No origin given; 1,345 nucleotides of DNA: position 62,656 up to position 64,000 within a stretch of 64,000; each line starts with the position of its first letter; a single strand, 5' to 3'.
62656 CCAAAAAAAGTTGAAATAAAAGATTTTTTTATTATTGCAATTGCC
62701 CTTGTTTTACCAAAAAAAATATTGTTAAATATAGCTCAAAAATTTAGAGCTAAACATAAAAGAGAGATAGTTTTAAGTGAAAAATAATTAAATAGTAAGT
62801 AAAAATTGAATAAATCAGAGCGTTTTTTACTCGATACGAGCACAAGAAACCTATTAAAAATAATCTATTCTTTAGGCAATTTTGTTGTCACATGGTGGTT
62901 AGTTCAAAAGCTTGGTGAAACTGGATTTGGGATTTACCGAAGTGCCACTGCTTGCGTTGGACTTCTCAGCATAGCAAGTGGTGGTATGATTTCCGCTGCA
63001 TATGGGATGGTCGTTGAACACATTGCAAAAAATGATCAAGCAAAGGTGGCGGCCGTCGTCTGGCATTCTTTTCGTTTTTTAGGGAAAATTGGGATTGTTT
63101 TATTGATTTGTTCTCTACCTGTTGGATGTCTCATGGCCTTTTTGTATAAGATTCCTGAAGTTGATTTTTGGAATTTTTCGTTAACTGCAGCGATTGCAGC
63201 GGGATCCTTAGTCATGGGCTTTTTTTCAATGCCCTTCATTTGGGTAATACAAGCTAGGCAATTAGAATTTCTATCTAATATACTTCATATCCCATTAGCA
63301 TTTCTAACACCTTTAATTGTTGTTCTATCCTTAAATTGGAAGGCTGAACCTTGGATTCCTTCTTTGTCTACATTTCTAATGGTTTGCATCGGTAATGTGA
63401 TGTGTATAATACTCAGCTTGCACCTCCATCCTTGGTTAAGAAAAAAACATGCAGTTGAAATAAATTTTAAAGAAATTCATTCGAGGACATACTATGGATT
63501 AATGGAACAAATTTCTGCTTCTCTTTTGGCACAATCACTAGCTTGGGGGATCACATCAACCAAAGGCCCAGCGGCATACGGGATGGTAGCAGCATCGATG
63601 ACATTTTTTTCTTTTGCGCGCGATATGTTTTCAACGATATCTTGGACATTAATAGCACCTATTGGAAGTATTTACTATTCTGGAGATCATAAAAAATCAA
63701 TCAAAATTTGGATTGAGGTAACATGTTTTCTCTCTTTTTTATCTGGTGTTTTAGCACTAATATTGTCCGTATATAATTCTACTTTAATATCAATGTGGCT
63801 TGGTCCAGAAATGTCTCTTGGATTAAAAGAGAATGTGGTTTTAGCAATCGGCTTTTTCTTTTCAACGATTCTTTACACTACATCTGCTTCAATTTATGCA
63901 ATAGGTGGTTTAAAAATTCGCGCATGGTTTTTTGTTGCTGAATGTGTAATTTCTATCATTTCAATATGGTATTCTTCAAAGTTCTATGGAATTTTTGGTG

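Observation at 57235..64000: Abrupt AT-rich island encoding a methylated-glycan assembly line (MT-SDR-SDR-GT2-MT-GT2-flippase)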

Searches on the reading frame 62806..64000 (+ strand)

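Call 6: search_protein_families(library=pfam, proteins=[window:62806-64000:+], max_evalue=0.01)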
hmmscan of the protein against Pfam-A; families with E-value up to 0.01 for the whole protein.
window:62806-64000:+ (398 aa): 0 families

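Call 7: search_protein_families(library=ncbifam, proteins=[window:62806-64000:+], max_evalue=0.01)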
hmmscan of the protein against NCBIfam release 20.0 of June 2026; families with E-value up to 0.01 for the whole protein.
window:62806-64000:+ (398 aa): 0 families

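Call 12: find_homologous_proteins(query=window:62806-64000:+)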
Query window:62806-64000:+ (398 aa): 2 proteins with E <= 0.001 among 8000 candidates.
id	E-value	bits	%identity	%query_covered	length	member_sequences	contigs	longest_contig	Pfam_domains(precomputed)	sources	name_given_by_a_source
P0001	9.0e-258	873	100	100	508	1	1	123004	-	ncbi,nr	ncbi:MAG: hypothetical protein N2035_03320 [Chthoniobacterales bacterium]|nr:hypothetical protein [C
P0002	6.3e-130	452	52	100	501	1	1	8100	-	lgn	-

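Call 13: find_encoding_contigs(protein=P0001, flank=10000, max_places=4)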
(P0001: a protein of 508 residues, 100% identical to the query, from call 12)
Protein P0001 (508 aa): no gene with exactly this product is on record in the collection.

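Call 14: find_encoding_contigs(protein=P0002, flank=10000, max_places=4)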
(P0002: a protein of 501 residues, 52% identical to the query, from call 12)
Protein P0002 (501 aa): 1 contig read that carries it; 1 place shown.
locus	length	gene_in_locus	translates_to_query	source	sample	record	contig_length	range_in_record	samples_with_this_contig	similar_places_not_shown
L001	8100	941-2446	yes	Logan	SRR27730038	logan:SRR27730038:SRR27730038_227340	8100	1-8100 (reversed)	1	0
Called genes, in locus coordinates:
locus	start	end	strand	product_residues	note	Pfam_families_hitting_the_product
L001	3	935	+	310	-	?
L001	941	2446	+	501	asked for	-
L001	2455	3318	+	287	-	PF05050:Methyltransf_21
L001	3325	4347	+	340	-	PF01075:Glyco_transf_9 (weak)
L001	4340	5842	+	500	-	-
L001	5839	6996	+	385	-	PF13439:Glyco_transf_4, PF00534:Glycos_transf_1, PF13692:Glyco_trans_1_4, PF13524:Glyco_trans_1_2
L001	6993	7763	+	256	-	PF00483:NTP_transferase, PF12804:NTP_transf_3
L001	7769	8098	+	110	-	?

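Call 18: find_related_loci(query=A1, collection=genome_contigs, flank=10000)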
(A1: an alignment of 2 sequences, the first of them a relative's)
Query A1 (508 aa) in genome_contigs; peptide patterns used: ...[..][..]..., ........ (x = any residue, [..] = any of these).
35 stretches matched a pattern, but none encodes a relative of the query by tblastn (E <= 1e-3).

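Call 20: search_protein_families(library=pfam, proteins=[P0001, P0002], max_evalue=10)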
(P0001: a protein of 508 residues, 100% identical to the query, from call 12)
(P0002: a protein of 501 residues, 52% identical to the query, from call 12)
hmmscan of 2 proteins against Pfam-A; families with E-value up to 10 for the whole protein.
P0001 (508 aa): 0 families

P0002 (501 aa): 0 families
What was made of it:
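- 62806..64000 (+): N-terminal 398 of 508 residues of a divergent MOP/PST (Wzx-like) flippase, with a TTG start. It runs off the window. No Pfam or NCBIfam hit (calls 6, 7, 20).
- On Wzx/Wzy-dependent O-antigen / EPS locus: Direct Pfam and NCBIfam scans are negative (calls 7, 20).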

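Call 27: search_protein_representatives(alignment_id=A1)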
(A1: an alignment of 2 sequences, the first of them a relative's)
Query: 2 sequences, 512 profile positions. Proteins with E-value up to 0.001 (for the whole library): 167; up to 1e-10: 7; up to 1e-30: 6. The best 150 are listed.
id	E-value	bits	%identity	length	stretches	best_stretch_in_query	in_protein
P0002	1.5e-285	964.7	-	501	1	1-506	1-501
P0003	4.3e-107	375.9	-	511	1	4-503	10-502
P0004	6.4e-107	375.3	-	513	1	2-505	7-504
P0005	2.0e-81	291.2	-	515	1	2-414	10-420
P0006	6.6e-78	279.6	-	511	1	7-499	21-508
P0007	4.9e-68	247.0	-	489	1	16-503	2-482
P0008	7.7e-13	64.9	-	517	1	4-468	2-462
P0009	8.2e-09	51.6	-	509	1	9-498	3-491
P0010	1.0e-08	51.4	-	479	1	34-490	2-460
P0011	1.1e-08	51.2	-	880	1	4-502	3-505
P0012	1.4e-08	50.9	-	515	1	18-504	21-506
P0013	3.3e-08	49.6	-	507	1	18-488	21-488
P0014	3.5e-08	49.6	-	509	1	30-502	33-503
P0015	3.7e-08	49.5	-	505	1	4-505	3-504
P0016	3.7e-08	49.5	-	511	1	4-505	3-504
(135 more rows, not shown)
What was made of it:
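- Closest known: MOP superfamily, PST family flippases. Different: It belongs to a small clade of about 7 clusters among 1.84 billion representatives (call 27).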

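Call 30: search_protein_families(library=pfam, proteins=[P0003, P0004, P0005, P0006, P0007, P0008, P0009, P0010, P0012, P0013], max_evalue=0.01)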
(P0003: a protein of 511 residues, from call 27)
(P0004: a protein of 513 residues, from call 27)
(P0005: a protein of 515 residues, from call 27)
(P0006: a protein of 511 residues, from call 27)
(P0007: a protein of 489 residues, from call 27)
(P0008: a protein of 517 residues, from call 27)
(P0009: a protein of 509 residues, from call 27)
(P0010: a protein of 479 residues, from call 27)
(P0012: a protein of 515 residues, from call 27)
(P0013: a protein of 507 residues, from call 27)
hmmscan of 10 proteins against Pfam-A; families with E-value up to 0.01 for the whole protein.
P0003 (511 aa): 0 families

P0004 (513 aa): 0 families

P0005 (515 aa): 0 families

P0006 (511 aa): 0 families

P0007 (489 aa): 0 families

P0008 (517 aa): 2 families
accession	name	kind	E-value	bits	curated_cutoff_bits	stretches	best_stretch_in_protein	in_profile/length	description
PF01943.22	Polysacc_synt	-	1.8e-18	67.4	28.2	1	12-291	6-273/274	Polysaccharide biosynthesis protein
PF13440.11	Polysacc_synt_3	-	1.2e-12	48.1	23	1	29-338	1-288/293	Polysaccharide biosynthesis protein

P0009 (509 aa): 4 families
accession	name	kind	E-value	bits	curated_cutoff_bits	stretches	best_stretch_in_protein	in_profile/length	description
PF01943.22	Polysacc_synt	-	1.6e-23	83.9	28.2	1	2-285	1-272/274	Polysaccharide biosynthesis protein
PF13440.11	Polysacc_synt_3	-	2.1e-14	53.9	23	1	28-336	3-291/293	Polysaccharide biosynthesis protein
PF01554.23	MatE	-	2.1e-08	34.4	24.9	2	18-166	10-158/161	MatE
PF03023.19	MurJ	-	1.6e-07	30.8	27.4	1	219-451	197-431/451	Lipid II flippase MurJ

P0010 (479 aa): 3 families
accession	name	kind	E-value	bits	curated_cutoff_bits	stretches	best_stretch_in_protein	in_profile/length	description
PF01943.22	Polysacc_synt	-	3.3e-16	60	28.2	1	4-259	30-273/274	Polysaccharide biosynthesis protein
PF13440.11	Polysacc_synt_3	-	1.4e-12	47.9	23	1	5-309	7-291/293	Polysaccharide biosynthesis protein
PF01554.23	MatE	-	0.0021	18.2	24.9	1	3-86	22-105/161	MatE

P0012 (515 aa): 3 families
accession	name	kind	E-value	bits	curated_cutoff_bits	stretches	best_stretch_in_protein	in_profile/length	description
PF01943.22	Polysacc_synt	-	6.9e-15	55.6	28.2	1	11-281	2-260/274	Polysaccharide biosynthesis protein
PF13440.11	Polysacc_synt_3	-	1.2e-11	44.9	23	1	40-334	7-282/293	Polysaccharide biosynthesis protein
PF01554.23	MatE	-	9e-05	22.7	24.9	1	26-165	11-150/161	MatE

P0013 (507 aa): 0 families

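Call 31: find_encoding_contigs(protein=P0003, flank=10000, max_places=3)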
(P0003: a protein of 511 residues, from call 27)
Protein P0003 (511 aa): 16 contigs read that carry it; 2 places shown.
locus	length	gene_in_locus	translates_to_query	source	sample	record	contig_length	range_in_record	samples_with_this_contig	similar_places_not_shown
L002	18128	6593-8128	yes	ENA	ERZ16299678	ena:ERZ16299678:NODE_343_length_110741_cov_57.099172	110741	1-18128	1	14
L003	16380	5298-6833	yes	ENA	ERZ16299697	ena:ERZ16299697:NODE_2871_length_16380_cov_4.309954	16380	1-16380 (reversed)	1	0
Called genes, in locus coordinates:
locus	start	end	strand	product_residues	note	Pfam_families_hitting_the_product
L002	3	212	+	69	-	?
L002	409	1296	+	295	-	PF00535:Glycos_transf_2, PF10111:Glyco_tranf_2_2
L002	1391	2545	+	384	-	PF13439:Glyco_transf_4, PF20706:GT4-conflict (weak), PF00534:Glycos_transf_1, PF13692:Glyco_trans_1_4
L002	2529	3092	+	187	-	-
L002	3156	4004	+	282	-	PF01073:3Beta_HSD, PF01370:Epimerase, PF05368:NmrA, PF07993:NAD_binding_4 (faint), PF13460:NAD_binding_10, PF16363:GDP_Man_Dehyd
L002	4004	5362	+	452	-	PF01593:Amino_oxidase, PF13450:NAD_binding_8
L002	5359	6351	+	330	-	PF00535:Glycos_transf_2, PF13641:Glyco_tranf_2_3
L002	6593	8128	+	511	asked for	-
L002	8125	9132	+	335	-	PF00535:Glycos_transf_2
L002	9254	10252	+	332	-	PF01075:Glyco_transf_9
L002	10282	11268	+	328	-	PF01370:Epimerase, PF16363:GDP_Man_Dehyd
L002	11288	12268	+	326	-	PF01370:Epimerase, PF04321:RmlD_sub_bind (weak), PF16363:GDP_Man_Dehyd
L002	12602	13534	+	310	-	PF13439:Glyco_transf_4 (weak), PF20706:GT4-conflict (weak), PF00534:Glycos_transf_1, PF13692:Glyco_trans_1_4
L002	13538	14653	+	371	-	PF20706:GT4-conflict, PF00534:Glycos_transf_1, PF13692:Glyco_trans_1_4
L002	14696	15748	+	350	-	PF01370:Epimerase, PF02719:Polysacc_synt_2, PF04321:RmlD_sub_bind, PF16363:GDP_Man_Dehyd, PF07993:NAD_binding_4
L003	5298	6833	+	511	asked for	-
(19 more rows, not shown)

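Call 35: search_solved_structures(query=A2, max_evalue=10)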
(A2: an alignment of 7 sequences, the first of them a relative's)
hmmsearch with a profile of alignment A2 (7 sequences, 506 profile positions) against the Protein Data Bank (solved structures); distinct sequences matched with E-value up to 10: 1.
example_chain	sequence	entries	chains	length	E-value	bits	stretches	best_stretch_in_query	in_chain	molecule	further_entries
1zcz_A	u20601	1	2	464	2.5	10.1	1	245-297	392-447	Bifunctional purine biosynthesis protein purH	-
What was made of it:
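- Tried and rejected: A PDB profile search with the flippase alignment found nothing (call 35).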

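Call 47: find_related_loci(query=A2, collection=metagenome_contigs, flank=10000)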
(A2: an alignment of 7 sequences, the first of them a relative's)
Query A2 (508 aa) in metagenome_contigs; peptide patterns used: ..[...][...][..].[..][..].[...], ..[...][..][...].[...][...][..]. (x = any residue, [..] = any of these).
114 stretches matched a pattern; 5 encode a relative of the query (tblastn E <= 1e-3); 5 distinct loci.
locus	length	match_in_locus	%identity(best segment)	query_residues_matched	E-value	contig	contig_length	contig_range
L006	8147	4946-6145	35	7-407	2e-75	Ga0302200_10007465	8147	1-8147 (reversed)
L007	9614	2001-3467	32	7-496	2e-73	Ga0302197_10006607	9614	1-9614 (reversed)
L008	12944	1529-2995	32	7-496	2e-73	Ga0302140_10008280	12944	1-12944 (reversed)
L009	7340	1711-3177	32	7-496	2e-73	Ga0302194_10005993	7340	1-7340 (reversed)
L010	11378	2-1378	31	37-496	1e-66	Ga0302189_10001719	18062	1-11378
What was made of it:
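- Tried and rejected: The single metagenome scan found only 31-35% relatives (call 47).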

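Call 51: search_protein_families(library=pfam, proteins=[L001:4340-5842:+, L001:3325-4347:+, L001:2455-3318:+, L008:3049-4035:+, L008:4071-5027:+, L008:5098-6108:+, L008:6135-7034:+, L008:7090-8394:+, L008:11232-12794:+, L008:9469-10623:-], max_evalue=0.01)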
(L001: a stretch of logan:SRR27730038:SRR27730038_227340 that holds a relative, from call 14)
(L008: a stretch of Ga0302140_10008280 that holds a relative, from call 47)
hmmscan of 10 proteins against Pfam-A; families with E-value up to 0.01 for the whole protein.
L001:4340-5842:+ (500 aa): 0 families

L001:3325-4347:+ (340 aa): 1 family
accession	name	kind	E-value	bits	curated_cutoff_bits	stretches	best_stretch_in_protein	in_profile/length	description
PF01075.23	Glyco_transf_9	-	5.7e-07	29.5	22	1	238-312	171-241/247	Glycosyltransferase family 9 (heptosyltransferase)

L001:2455-3318:+ (287 aa): 2 families
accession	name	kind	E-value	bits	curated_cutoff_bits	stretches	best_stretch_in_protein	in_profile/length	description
PF05050.19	Methyltransf_21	-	7.9e-13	49.3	22.7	1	92-261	1-173/173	Methyltransferase FkbM domain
PF05575.17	V_cholerae_RfbT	-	0.00013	21.8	27.9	1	72-246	65-236/286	Vibrio cholerae RfbT protein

L008:3049-4035:+ (328 aa): 3 families
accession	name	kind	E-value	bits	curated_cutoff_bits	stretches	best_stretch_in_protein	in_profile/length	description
PF00535.33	Glycos_transf_2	-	1.3e-23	84.2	23.3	1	15-114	1-97/168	Glycosyl transferase family 2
PF13641.12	Glyco_tranf_2_3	-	0.00035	21.1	27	1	14-164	3-147/230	Glycosyltransferase like family 2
PF10111.15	Glyco_tranf_2_2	-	0.0071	16.3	27.3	0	17-112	5-99/276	Glycosyltransferase like family 2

L008:4071-5027:+ (318 aa): 2 families
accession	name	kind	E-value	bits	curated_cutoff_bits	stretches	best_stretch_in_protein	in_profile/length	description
PF00535.33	Glycos_transf_2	-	9.3e-11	42.4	23.3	1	5-114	1-110/168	Glycosyl transferase family 2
PF13641.12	Glyco_tranf_2_3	-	0.0034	17.9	27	1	4-105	3-108/230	Glycosyltransferase like family 2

L008:5098-6108:+ (336 aa): 1 family
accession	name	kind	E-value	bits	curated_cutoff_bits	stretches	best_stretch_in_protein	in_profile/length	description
PF01075.23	Glyco_transf_9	-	7.2e-18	65.2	22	1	174-312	105-244/247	Glycosyltransferase family 9 (heptosyltransferase)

L008:6135-7034:+ (299 aa): 8 families
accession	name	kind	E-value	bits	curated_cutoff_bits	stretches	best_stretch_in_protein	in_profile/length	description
PF08241.18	Methyltransf_11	-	6.2e-13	49.6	21.2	1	69-173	1-95/95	Methyltransferase domain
PF13489.12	Methyltransf_23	-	2.9e-11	43.8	27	1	62-224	20-162/164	Methyltransferase domain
PF13649.12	Methyltransf_25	-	3.1e-11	44.2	27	1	68-169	1-97/97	Methyltransferase domain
PF08242.18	Methyltransf_12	-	3.2e-09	37.8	30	1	69-171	1-98/98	Methyltransferase domain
PF01209.24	Ubie_methyltran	-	1.4e-08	34.8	20.1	1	63-173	46-151/233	ubiE/COQ5 methyltransferase family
PF13847.12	Methyltransf_31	-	4.2e-06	26.9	27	1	63-177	2-113/145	Methyltransferase domain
PF02353.26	CMAS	-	0.00026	20.8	27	1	60-182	58-173/273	Mycolic acid cyclopropane synthetase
PF03141.22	Methyltransf_29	-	0.00065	18.8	23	1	67-183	120-227/506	Putative S-adenosyl-L-methionine-dependent methyltransferase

L008:7090-8394:+ (434 aa): 6 families
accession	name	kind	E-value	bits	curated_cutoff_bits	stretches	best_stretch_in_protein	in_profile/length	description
PF13692.12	Glyco_trans_1_4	-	2.2e-19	70.6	27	1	250-380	3-128/142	Glycosyl transferases group 1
PF00534.26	Glycos_transf_1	-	3.2e-19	69.6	26.4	1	248-376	15-138/172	Glycosyl transferases group 1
PF13439.12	Glyco_transf_4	-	2.8e-08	34.4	28.5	1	153-221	96-163/170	Glycosyltransferase Family 4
PF20706.3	GT4-conflict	-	6.1e-08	32.5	26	1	261-371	212-322/385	Family 4 Glycosyltransferase in conflict systems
PF13579.12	Glyco_trans_4_4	-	2e-05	25.4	29.7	1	156-223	97-158/158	Glycosyl transferase 4-like domain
PF13524.12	Glyco_trans_1_2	-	0.00055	20.3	25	1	312-394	28-113/144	Glycosyl transferase-like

L008:11232-12794:+ (520 aa): 1 family
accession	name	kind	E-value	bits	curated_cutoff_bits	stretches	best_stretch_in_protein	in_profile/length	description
PF04932.20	Wzy_C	-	7.5e-08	32.7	31.7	1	253-428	2-148/149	O-Antigen ligase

L008:9469-10623:- (384 aa): 6 families
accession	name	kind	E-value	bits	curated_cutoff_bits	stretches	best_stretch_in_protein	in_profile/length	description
PF00534.26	Glycos_transf_1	-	4.3e-21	75.7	26.4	1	201-358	14-170/172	Glycosyl transferases group 1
PF13692.12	Glyco_trans_1_4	-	2.7e-17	63.8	27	1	203-346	2-142/142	Glycosyl transferases group 1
PF20706.3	GT4-conflict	-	5.1e-06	26.2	26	1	202-315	197-314/385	Family 4 Glycosyltransferase in conflict systems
PF13439.12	Glyco_transf_4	-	0.00027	21.5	28.5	1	100-185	87-168/170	Glycosyltransferase Family 4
PF13579.12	Glyco_trans_4_4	-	0.0017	19.1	29.7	1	95-182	82-158/158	Glycosyl transferase 4-like domain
PF13524.12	Glyco_trans_1_2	-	0.0025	18.2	25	1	265-371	29-140/144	Glycosyl transferase-like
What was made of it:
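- On Wzx/Wzy-dependent O-antigen / EPS locus: A Wzy_C protein is present in related locus L008 (call 51).
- Closest known: Sugar O-methyltransferases of the CmcI/TylF/CCoAOMT-like class I SAM group. Different: Related loci use unrelated methyltransferase families instead (calls 14, 51).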

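Call 63: predict_structure(alignment_id=A1)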
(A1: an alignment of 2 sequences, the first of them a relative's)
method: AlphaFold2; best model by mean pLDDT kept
length: 508 residues; sequences in the alignment: 2
mean_pLDDT: 40.6   pTM: 0.31
mean pLDDT of the five models: 40.6, 38.2, 38.1, 37.0, 35.4
residues with pLDDT >= 90: 0; 70-90: 0; 50-70: 14; < 50: 494
segments of 3 or more residues with pLDDT < 50: 1-78, 80-90, 92-100, 102-116, 125-128, 130-408, 410-412, 414-508
pLDDT, mean of each block of 10 residues (from residue 1): 39 39 38 39 36 36 40 46 48 48 48 49 52 44 38 39 35 41 46 46 43 39 36 35 36 34 38 39 38 43 44 40 35 36 41 39 37 41 41 40 46 45 41 44 44 40 38 38 39 43 32
secondary structure, 60 per line:
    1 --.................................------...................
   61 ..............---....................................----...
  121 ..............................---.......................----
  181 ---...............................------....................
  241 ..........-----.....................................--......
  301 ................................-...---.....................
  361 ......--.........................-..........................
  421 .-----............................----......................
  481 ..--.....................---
elements in order: H3-35 H42-74 H78-113 H118-150 H154-176 H184-214 H221-250 H256-292 H295-332 H340-366 H369-393 H395-421 H427-454 H459-482 H485-505
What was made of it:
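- The flippase structure could not be modelled (pLDDT 40.6, call 63).
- Tried and rejected: AlphaFold of the flippase with a two-sequence alignment gave pLDDT 40.6, so no fold search was made (call 63).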
